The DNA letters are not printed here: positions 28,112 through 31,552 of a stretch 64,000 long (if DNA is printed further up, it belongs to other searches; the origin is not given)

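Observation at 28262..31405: Single-polypeptide Mrr-like nuclease + SF2 DEAH helicase + five HA repeats: candidate restriction or defence enzyme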

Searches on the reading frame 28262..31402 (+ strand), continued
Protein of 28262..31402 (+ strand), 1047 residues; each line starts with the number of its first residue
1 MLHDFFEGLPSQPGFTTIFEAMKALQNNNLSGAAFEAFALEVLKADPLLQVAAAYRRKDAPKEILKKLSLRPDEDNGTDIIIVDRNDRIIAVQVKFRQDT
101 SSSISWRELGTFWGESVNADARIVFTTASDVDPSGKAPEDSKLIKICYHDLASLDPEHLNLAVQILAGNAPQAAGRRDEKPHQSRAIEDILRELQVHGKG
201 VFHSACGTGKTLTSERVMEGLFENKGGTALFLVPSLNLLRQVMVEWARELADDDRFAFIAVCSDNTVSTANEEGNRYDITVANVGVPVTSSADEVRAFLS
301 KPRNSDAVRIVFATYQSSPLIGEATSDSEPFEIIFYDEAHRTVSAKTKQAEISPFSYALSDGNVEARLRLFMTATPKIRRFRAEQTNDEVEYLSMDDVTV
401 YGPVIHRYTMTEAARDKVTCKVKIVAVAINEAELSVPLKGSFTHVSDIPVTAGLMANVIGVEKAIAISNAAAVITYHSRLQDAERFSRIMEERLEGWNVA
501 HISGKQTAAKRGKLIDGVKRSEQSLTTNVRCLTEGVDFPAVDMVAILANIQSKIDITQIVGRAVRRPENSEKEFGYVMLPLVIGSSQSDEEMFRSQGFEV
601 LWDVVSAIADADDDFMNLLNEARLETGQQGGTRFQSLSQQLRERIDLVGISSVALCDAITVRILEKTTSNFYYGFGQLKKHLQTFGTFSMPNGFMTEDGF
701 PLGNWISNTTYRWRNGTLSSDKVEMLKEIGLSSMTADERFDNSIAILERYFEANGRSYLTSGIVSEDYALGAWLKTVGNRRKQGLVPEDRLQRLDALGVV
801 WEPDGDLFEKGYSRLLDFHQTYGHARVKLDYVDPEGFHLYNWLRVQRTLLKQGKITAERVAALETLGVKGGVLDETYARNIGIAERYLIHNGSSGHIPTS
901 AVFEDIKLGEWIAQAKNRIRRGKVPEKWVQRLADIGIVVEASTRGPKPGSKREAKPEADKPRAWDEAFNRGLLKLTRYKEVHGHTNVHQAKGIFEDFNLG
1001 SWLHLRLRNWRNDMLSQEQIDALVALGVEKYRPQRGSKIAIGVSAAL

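Call 21: search_solved_structures(query=window:28262-31402:+, max_evalue=0.01, show_alignments=2)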
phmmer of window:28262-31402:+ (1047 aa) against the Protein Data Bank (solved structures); distinct sequences matched with E-value up to 0.01: 4.
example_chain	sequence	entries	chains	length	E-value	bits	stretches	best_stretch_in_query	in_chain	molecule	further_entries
4xqk_A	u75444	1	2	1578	1.5e-57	198.4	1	31-623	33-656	LlaBIII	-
5ffj_A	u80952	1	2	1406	7.9e-54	186.1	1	180-624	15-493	Endonuclease and methylase LlaGI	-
6jde_B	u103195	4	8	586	0.00059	21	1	497-566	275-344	Putative DNA repair helicase RadD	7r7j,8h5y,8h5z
7clg_A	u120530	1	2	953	0.0064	17.6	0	501-571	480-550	Putative helicase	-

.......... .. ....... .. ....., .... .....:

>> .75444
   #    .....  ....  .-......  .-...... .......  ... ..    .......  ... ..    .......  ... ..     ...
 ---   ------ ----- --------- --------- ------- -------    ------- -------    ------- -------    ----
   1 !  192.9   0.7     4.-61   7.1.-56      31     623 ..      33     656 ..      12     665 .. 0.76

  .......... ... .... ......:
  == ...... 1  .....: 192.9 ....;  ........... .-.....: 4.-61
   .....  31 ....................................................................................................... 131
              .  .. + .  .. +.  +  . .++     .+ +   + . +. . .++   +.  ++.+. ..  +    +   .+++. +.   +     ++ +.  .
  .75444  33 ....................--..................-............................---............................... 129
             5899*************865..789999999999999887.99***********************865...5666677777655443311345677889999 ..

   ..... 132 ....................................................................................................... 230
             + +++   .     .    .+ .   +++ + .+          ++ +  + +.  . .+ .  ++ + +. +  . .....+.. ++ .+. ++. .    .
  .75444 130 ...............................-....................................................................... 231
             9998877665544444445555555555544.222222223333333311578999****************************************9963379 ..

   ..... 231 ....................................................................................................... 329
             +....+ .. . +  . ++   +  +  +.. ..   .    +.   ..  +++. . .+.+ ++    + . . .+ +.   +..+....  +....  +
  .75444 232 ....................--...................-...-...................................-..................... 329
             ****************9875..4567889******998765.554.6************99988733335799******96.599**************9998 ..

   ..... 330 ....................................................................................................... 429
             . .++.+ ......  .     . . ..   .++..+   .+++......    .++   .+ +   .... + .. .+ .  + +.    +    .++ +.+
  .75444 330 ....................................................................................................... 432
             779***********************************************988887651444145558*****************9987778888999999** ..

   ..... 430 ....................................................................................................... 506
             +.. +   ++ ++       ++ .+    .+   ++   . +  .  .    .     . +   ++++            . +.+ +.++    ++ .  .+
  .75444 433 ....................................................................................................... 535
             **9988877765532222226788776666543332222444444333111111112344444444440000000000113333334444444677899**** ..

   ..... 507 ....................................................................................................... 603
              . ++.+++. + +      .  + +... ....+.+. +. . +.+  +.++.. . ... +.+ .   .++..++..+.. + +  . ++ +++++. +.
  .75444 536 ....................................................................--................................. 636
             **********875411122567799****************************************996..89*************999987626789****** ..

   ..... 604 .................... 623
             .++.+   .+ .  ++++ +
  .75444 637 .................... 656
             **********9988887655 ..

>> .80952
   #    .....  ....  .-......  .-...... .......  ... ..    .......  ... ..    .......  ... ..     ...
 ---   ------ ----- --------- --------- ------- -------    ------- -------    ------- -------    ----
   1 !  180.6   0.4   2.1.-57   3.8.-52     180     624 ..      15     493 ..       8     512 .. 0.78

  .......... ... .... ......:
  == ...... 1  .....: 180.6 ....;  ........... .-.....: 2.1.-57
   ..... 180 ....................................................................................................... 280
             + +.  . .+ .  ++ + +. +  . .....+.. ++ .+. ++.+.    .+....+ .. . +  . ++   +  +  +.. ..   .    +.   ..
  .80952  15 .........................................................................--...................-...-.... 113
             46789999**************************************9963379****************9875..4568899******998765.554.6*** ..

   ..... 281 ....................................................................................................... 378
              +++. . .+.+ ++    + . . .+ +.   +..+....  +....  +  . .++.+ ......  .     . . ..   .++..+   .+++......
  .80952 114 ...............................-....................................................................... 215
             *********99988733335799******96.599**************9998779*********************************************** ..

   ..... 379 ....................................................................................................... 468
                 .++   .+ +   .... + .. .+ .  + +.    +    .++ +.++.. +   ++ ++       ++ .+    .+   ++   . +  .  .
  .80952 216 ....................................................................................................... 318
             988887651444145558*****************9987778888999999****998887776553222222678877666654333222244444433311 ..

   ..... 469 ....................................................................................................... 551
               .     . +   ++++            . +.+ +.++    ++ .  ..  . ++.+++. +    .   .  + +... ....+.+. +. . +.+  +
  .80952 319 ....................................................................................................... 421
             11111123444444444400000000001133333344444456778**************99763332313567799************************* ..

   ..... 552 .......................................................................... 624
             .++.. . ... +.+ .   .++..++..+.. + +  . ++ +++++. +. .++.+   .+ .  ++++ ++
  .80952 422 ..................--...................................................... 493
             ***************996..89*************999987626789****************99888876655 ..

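Call 22: find_encoding_contigs(protein=P0003, flank=8000, max_places=2)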
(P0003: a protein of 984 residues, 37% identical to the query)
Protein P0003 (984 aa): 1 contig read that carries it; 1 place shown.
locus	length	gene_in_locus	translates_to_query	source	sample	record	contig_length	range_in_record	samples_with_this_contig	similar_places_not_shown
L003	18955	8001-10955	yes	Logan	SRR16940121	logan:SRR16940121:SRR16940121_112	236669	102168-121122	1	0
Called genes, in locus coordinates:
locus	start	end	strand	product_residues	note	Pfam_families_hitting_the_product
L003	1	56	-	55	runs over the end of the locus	-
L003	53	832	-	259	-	PF02146:SIR2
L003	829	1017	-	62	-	-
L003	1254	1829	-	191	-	PF05307:Bundlin, PF08805:PilS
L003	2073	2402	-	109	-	-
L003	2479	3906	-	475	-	PF00004:AAA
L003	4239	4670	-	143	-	-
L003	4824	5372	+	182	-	-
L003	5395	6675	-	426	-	PF05345:He_PIG (faint)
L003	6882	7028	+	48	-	PF06568:YjiS-like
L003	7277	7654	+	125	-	-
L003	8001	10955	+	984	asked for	PF04851:ResIII, PF00271:Helicase_C, PF03457:HA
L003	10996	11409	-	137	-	-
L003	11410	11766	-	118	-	-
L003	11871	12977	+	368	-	-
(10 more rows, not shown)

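Call 23: find_encoding_contigs(protein=P0006, flank=8000, max_places=2)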
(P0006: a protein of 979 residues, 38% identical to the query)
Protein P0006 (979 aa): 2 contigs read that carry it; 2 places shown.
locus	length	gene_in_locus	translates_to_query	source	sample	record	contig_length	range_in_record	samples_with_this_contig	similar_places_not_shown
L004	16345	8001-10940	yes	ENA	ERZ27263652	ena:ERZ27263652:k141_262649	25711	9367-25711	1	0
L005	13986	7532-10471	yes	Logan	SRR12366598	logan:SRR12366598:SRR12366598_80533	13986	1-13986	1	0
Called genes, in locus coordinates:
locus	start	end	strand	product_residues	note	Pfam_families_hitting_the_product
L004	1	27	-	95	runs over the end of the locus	-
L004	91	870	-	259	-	PF02146:SIR2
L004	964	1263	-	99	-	PF03889:ArfA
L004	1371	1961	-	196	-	PF05307:Bundlin, PF08805:PilS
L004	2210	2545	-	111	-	-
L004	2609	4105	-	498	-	PF00004:AAA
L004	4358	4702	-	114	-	-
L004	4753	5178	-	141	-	-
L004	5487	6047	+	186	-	-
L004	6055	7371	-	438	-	PF05345:He_PIG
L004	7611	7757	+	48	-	PF06568:YjiS-like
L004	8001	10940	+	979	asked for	PF13156:Mrr_cat_2 (weak), PF04851:ResIII, PF00271:Helicase_C, PF03457:HA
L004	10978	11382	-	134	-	-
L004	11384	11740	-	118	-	-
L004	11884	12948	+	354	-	-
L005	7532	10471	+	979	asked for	PF13156:Mrr_cat_2 (weak), PF04851:ResIII, PF00271:Helicase_C, PF03457:HA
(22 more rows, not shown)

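Call 24: find_encoding_contigs(protein=P0115, flank=8000, max_places=2)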
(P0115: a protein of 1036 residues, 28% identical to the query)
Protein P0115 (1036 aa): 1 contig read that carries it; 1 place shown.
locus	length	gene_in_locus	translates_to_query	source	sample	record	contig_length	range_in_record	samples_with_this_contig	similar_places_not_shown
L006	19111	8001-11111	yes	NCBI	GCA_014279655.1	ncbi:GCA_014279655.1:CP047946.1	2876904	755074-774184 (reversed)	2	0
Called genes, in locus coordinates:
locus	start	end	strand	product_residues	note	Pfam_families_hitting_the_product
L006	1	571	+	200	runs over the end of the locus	PF00574:CLP_protease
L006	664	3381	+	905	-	PF06863:DUF1254, PF06742:DUF1214 (faint), PF13448:DUF4114 (faint)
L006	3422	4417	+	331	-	PF00670:AdoHcyase_NAD (weak), PF02826:2-Hacid_dh_C, PF03446:NAD_binding_2 (weak), PF03807:F420_oxidored (weak), PF07991:KARI_N, PF01450:KARI_C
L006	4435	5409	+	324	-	PF03186:CobD_Cbib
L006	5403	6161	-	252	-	PF02397:Bac_transf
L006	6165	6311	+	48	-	-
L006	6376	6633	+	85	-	-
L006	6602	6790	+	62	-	-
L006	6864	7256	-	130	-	-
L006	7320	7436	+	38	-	-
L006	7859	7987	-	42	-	-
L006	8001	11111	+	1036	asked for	PF13156:Mrr_cat_2, PF04851:ResIII, PF00270:DEAD (weak), PF00271:Helicase_C, PF03457:HA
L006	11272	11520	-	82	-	PF07864:DUF1651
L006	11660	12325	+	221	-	PF00239:Resolvase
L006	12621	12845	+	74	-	-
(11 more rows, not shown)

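Call 25: find_encoding_contigs(protein=P0016, flank=8000, max_places=1)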
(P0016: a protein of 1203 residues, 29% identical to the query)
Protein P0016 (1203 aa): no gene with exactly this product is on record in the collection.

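Call 26: find_encoding_contigs(protein=P0002, flank=8000, max_places=1)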
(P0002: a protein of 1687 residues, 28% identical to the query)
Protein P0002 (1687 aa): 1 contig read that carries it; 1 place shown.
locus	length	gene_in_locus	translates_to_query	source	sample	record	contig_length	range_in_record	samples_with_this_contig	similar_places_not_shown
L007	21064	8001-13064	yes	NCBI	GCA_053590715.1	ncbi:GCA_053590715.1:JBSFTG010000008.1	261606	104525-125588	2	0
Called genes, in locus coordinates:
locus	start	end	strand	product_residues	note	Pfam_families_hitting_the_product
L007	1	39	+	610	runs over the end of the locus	-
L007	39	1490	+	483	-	-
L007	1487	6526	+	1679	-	PF01580:FtsK_SpoIIIE, PF01935:DUF87 (weak)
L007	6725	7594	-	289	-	PF14437:MafB19-deam, PF00383:dCMP_cyt_deam_1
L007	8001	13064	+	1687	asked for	PF13156:Mrr_cat_2, PF04851:ResIII, PF00270:DEAD, PF00271:Helicase_C (weak), PF03457:HA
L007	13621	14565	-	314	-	-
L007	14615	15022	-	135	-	-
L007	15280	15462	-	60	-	-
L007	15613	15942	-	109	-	-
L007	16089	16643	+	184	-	-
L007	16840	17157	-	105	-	-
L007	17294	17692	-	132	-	PF01243:PNPOx_N, PF12900:Pyridox_ox_2 (weak)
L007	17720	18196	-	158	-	-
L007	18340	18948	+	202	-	PF13548:DUF4126, PF28389:VSTM5_C (weak)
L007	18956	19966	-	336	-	PF00296:Bac_luciferase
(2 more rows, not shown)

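Call 27: find_encoding_contigs(protein=P0088, flank=8000, max_places=1)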
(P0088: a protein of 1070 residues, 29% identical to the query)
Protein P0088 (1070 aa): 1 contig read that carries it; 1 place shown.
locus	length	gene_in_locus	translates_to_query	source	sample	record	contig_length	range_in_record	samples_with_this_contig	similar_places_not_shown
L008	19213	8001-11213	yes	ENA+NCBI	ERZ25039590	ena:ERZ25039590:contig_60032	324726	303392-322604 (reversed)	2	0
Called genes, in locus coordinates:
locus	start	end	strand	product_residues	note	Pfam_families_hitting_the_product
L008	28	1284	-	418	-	PF03583:LIP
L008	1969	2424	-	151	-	PF13828:DUF4190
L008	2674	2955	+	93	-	-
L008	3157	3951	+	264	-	PF13384:HTH_23 (weak), PF20432:Xre-like-HTH (faint), PF13518:HTH_28 (faint), PF13551:HTH_29 (faint), PF13384:HTH_23 (weak), PF13936:HTH_38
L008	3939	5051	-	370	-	PF01548:DEDD_Tnp_IS110, PF02371:Transposase_20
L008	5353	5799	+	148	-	PF00665:rve (weak)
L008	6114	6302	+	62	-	-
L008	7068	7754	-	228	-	-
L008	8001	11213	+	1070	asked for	PF13156:Mrr_cat_2, PF00270:DEAD (weak), PF04851:ResIII, PF00271:Helicase_C, PF03457:HA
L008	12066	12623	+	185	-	PF13338:AbiEi_4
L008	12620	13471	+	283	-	PF08843:AbiEii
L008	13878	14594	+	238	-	-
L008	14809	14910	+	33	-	-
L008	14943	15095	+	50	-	-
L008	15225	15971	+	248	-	PF07505:DUF5131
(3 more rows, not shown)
